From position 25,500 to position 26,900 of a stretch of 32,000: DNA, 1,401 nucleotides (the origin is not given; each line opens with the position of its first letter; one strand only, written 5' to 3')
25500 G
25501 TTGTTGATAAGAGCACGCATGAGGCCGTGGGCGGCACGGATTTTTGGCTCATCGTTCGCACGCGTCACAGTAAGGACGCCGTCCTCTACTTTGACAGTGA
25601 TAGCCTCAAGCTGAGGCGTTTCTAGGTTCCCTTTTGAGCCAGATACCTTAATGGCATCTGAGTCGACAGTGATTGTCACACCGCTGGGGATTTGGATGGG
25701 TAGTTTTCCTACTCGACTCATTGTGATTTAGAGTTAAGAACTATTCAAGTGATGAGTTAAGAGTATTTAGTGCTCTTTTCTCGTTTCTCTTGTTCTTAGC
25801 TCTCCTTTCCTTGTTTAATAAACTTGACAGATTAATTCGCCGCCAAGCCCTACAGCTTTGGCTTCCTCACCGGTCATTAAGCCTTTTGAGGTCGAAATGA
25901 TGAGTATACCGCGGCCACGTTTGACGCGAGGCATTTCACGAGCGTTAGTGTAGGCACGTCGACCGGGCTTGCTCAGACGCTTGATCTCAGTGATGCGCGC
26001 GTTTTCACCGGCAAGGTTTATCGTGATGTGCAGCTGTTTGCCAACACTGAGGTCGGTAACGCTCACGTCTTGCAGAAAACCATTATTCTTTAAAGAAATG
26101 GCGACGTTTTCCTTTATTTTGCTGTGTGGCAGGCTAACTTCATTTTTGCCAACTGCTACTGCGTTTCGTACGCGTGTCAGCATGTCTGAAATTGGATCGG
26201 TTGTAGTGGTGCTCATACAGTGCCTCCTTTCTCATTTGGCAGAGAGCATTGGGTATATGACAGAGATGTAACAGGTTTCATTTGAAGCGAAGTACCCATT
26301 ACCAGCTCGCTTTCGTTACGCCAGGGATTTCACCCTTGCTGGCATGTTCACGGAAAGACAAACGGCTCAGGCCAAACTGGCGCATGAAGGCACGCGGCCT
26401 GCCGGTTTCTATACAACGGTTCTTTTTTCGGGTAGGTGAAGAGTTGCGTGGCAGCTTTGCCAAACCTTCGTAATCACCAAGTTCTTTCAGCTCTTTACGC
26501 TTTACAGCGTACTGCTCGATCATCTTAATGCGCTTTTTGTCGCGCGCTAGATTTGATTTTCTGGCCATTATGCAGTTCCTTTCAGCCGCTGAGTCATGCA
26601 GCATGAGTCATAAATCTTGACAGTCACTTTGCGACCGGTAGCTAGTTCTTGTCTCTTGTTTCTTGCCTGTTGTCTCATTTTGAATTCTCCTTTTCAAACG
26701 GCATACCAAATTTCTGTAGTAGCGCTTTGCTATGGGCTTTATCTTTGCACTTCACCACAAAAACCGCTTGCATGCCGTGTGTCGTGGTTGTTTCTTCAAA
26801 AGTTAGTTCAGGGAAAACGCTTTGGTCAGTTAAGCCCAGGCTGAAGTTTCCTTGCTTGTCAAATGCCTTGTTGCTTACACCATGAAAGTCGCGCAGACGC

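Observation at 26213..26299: A 28-codon ORF bridges rpsN and rpsH with overlaps at both ends (TAATG and ATGA)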

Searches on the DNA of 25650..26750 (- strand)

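Call 57: search_rna_families(source=L001, start=5700, end=6100, threshold=evalue, max_evalue=1)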
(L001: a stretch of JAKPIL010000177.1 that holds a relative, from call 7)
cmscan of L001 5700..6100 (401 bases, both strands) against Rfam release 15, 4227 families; matches with E-value up to 1: 0.
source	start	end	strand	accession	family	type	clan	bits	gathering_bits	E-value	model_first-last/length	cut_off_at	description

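Call 58: search_rna_families(source=window, start=25650, end=26750, threshold=evalue, max_evalue=1)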
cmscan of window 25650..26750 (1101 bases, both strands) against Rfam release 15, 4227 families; matches with E-value up to 1: 1.
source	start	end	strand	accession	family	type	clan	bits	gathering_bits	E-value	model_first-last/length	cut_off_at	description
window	26223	26353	+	RF02132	HOXB13-AS1_1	Gene; lncRNA;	-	17.5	60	0.46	1-136/136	no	HOXB13 antisense RNA 1 conserved region 1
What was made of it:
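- Tried and rejected: Permissive scans of the spacer region and of a full-length copy found nothing credible (calls 57, 58).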

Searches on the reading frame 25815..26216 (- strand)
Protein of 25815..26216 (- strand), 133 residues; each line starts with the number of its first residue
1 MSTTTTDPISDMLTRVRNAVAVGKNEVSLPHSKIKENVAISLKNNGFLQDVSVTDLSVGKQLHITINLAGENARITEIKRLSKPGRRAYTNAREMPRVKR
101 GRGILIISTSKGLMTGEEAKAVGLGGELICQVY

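Call 7: find_related_loci(query=window:25815-26216:-, collection=genome_contigs, flank=6000)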
Query window:25815-26216:- (133 aa) in genome_contigs; peptide patterns used: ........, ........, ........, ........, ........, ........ (x = any residue, [..] = any of these).
413 stretches matched a pattern; 155 encode a relative of the query (tblastn E <= 1e-3); the best 80 are kept; 80 distinct loci.
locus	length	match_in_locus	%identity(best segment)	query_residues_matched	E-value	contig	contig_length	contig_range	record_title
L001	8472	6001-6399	92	1-133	1e-81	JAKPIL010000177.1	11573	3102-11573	MAG: bacterium isolate USOA134_metabat.4 k141_483521, whole genome shotgun sequence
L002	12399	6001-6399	92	1-133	3e-80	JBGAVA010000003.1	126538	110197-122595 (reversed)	MAG: Candidatus Saccharimonadales bacterium isolate MAG_MBR_AS.10 MBRAS-10_NODE_3_length_126538_cov_5.817991, whole geno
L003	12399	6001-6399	89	1-133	1e-78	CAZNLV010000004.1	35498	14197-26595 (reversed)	MAG TPA_asm: uncultured Candidatus Saccharibacteria bacterium isolate binchicken_co152_115 genome assembly, contig: NODE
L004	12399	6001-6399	89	1-133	5e-78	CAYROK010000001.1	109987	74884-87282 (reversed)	MAG TPA_asm: uncultured Candidatus Saccharibacteria bacterium isolate SRP286056_co1_650 genome assembly, contig: NODE_12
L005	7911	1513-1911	88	1-133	2e-77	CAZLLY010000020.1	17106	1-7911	MAG TPA_asm: uncultured Candidatus Saccharibacteria bacterium isolate SRP342105_co1_320 genome assembly, contig: NODE_44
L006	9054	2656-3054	87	1-133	4e-77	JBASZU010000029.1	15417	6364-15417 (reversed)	MAG: Candidatus Saccharimonadales bacterium isolate MFD10491_ilm_asm_bin31 k127_47405, whole genome shotgun sequence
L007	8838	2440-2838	89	1-133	3e-77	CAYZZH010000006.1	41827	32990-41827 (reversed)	MAG TPA_asm: uncultured Candidatus Saccharibacteria bacterium isolate SRP286056_co1_39 genome assembly, contig: NODE_930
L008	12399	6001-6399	88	1-133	4e-77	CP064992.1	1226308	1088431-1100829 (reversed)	MAG: Candidatus Saccharibacteria bacterium isolate Hirt_18-Q3-R61-65_BATAC.98_uni chromosome, complete genome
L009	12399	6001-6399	88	1-133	3e-77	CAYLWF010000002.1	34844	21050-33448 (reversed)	MAG TPA_asm: uncultured Candidatus Saccharibacteria bacterium isolate SRP135725_co2_488 genome assembly, contig: k141_51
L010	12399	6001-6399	88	1-133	8e-77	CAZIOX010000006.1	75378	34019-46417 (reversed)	MAG TPA_asm: uncultured Candidatus Saccharibacteria bacterium isolate SRP285395_co1_272 genome assembly, contig: NODE_36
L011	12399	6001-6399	87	1-133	1e-76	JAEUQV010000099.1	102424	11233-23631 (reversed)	MAG: Candidatus Saccharibacteria bacterium isolate new MAG-260 k141_892567, whole genome shotgun sequence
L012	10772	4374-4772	86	1-133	3e-76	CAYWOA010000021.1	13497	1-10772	MAG TPA_asm: uncultured Candidatus Saccharibacteria bacterium isolate SRP135725_co1_623 genome assembly, contig: NODE_62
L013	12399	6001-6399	86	1-133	1e-75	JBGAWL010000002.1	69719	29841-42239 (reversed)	MAG: Candidatus Saccharimonadales bacterium isolate MAG_MBR_AS.65 MBRAS-65_NODE_2_length_69719_cov_4.501335, whole genom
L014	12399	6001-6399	86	1-133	4e-75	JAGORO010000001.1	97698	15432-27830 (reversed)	Candidatus Saccharibacteria bacterium isolate Gw_Eff_bin_276 Gw_Eff_275_length_97698_cov_6.082156, whole genome shotgun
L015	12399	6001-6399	86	1-133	8e-75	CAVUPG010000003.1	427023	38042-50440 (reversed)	MAG: uncultured Candidatus Saccharibacteria bacterium isolate MFD05684.bin.2.263 genome assembly, contig: contig_16749,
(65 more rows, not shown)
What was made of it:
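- On MIRU-type coupling-preserving intercistronic repeat: The host is Saccharibacteria (call 7), so common descent is unlikely.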
